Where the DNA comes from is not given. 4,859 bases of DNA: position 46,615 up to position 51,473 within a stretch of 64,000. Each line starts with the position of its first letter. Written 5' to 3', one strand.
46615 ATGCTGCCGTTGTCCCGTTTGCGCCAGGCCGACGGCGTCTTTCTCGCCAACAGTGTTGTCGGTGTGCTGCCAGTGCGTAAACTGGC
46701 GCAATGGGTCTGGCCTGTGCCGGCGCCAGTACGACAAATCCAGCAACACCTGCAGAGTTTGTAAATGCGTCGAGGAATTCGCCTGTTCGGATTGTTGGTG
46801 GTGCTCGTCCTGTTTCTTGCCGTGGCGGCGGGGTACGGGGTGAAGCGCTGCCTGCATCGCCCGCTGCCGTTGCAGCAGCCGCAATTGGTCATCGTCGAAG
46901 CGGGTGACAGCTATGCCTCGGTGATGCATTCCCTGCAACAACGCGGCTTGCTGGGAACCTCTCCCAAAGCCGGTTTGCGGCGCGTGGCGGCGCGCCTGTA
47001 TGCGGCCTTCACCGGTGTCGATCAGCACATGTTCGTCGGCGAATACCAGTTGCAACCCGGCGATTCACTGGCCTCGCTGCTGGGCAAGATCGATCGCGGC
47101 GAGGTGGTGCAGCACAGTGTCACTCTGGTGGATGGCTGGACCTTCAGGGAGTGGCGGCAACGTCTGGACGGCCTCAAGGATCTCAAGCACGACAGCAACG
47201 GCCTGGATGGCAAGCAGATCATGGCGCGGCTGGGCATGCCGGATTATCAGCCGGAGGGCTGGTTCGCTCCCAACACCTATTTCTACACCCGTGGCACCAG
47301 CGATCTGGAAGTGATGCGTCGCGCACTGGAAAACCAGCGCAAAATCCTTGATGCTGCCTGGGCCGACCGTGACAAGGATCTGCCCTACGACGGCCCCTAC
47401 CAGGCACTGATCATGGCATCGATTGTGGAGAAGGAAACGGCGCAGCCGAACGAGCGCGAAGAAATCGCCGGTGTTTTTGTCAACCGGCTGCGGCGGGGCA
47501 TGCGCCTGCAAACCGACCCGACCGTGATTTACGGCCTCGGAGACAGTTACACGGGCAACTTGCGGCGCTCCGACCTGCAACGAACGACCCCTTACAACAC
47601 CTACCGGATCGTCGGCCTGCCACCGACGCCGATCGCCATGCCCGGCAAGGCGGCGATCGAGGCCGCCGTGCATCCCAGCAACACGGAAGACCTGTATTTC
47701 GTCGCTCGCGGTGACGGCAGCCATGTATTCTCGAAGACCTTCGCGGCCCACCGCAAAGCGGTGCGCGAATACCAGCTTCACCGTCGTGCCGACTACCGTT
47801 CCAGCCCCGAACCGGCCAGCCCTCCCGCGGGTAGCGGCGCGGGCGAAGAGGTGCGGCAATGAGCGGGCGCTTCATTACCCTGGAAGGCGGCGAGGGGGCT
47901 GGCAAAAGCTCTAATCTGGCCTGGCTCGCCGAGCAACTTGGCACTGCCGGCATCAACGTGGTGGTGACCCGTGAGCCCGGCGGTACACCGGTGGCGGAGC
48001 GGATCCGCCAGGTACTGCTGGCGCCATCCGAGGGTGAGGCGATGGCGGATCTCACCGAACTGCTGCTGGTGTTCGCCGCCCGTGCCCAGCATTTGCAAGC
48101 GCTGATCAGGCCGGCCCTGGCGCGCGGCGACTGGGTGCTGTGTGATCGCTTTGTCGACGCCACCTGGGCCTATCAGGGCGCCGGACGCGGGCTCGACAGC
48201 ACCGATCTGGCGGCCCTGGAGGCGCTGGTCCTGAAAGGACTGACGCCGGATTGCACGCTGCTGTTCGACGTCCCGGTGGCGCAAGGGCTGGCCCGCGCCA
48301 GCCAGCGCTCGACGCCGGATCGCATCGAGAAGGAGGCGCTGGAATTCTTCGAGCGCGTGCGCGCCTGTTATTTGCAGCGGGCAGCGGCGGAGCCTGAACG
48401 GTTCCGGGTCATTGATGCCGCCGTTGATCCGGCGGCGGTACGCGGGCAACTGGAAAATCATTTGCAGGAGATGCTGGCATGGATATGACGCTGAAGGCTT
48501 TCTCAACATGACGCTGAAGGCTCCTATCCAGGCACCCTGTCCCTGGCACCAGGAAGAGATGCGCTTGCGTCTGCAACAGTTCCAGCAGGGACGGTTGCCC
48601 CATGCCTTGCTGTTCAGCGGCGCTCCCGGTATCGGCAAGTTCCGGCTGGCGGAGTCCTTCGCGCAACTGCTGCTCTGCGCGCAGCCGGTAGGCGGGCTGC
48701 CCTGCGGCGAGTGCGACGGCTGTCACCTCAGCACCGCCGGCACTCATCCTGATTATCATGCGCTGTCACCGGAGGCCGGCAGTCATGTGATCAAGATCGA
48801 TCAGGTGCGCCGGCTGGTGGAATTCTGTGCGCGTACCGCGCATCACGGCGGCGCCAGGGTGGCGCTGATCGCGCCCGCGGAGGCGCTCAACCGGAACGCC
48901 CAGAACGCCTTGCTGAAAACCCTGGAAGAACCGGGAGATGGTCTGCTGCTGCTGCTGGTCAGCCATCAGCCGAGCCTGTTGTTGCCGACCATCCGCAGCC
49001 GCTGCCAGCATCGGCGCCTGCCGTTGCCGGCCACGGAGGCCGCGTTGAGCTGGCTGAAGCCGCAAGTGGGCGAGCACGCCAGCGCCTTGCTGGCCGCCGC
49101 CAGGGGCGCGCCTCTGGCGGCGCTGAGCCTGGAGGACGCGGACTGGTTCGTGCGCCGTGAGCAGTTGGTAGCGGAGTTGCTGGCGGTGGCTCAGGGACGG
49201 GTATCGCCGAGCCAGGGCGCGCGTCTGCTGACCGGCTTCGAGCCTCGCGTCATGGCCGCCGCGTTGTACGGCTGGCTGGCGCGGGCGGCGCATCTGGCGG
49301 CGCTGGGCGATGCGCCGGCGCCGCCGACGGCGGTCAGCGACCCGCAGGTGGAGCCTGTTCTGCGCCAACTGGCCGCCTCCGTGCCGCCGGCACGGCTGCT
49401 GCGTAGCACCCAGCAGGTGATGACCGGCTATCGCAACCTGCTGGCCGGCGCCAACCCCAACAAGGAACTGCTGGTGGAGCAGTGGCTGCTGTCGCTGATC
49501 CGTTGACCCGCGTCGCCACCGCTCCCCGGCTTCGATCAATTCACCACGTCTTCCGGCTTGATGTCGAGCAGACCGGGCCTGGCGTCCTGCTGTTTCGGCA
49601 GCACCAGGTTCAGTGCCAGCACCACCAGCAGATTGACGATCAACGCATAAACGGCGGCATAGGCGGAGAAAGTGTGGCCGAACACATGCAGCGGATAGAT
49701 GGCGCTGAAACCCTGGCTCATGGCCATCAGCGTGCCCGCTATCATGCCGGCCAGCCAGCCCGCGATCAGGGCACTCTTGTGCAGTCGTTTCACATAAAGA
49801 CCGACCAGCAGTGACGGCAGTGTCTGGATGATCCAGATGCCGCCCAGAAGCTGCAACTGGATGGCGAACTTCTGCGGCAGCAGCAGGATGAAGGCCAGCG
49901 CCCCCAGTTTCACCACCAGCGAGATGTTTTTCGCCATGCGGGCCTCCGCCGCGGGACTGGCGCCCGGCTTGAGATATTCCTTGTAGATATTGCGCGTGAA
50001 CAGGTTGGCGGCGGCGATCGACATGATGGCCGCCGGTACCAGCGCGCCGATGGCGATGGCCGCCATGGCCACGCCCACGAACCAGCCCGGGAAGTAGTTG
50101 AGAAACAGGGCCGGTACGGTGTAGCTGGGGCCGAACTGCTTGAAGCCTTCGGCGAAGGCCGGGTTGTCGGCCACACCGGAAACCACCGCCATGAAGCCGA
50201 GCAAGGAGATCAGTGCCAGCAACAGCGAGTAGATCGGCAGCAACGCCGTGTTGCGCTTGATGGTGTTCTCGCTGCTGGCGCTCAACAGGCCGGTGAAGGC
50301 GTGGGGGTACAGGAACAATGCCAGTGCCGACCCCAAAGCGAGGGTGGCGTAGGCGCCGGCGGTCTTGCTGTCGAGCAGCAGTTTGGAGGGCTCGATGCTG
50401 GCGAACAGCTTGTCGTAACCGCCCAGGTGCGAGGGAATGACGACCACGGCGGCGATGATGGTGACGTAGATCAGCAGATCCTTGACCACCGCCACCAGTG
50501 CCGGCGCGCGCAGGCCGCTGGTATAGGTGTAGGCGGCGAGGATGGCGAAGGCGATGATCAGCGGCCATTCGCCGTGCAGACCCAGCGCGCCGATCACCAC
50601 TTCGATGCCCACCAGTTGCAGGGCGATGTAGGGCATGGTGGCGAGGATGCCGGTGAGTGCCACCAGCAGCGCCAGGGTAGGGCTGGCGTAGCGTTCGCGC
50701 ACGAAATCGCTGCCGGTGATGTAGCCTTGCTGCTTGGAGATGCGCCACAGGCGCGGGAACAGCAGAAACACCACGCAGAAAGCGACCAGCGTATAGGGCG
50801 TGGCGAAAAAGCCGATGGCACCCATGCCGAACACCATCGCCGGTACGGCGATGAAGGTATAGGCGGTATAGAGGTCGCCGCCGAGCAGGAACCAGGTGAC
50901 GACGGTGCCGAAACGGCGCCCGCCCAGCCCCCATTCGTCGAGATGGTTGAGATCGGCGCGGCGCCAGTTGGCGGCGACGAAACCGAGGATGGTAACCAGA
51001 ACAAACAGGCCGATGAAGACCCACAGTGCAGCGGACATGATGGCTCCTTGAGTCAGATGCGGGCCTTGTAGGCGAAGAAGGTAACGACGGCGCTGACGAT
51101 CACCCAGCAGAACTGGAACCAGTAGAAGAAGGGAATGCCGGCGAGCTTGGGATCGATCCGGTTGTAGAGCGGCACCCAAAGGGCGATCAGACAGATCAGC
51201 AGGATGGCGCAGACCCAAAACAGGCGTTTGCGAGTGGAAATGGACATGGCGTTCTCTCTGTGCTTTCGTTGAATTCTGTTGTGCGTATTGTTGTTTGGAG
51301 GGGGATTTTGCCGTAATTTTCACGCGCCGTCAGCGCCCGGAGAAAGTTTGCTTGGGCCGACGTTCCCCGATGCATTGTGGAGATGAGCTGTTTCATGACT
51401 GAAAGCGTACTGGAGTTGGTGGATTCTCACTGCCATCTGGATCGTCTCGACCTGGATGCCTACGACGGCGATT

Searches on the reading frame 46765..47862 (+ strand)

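Call 91: search_protein_families(library=pfam, proteins=[window:46765-47862:+], max_evalue=0.00001)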
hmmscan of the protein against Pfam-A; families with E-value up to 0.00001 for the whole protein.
window:46765-47862:+ (365 aa): 1 family
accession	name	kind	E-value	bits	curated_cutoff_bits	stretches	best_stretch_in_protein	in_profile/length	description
PF02618.21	YceG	-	3.6e-83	279.6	32.4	1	42-335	1-275/275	YceG-like family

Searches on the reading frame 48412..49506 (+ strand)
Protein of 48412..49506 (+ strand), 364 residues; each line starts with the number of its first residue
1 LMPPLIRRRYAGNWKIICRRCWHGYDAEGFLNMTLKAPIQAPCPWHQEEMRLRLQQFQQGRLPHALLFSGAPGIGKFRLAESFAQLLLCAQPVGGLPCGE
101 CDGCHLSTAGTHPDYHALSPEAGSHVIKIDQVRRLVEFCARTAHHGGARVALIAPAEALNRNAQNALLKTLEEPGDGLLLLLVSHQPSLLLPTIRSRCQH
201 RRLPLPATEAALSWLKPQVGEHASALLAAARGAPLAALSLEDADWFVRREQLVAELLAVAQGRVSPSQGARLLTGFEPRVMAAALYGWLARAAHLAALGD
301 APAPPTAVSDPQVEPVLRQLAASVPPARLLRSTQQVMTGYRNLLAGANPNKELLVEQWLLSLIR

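Call 91: search_protein_families(library=pfam, proteins=[window:48412-49506:+], max_evalue=0.00001)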
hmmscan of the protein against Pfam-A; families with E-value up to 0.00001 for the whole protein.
window:48412-49506:+ (364 aa): 2 families
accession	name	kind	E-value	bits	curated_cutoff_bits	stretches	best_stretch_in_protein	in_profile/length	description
PF13177.12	DNA_pol3_delta2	-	9.8e-44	149.6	27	1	55-203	11-157/161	DNA polymerase III, delta subunit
PF09115.15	DNApol3-delta_C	-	1.4e-09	38.9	21.7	1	249-362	7-115/117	DNA polymerase III, delta subunit, C terminal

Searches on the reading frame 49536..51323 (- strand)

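Call 91: search_protein_families(library=pfam, proteins=[window:49536-51323:-], max_evalue=0.00001)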
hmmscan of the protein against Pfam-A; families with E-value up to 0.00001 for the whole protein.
window:49536-51323:- (595 aa): 1 family
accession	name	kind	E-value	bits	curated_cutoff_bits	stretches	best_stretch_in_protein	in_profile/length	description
PF00474.23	SSF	-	2.3e-21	76.6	22.8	1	133-527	3-403/406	Sodium:solute symporter family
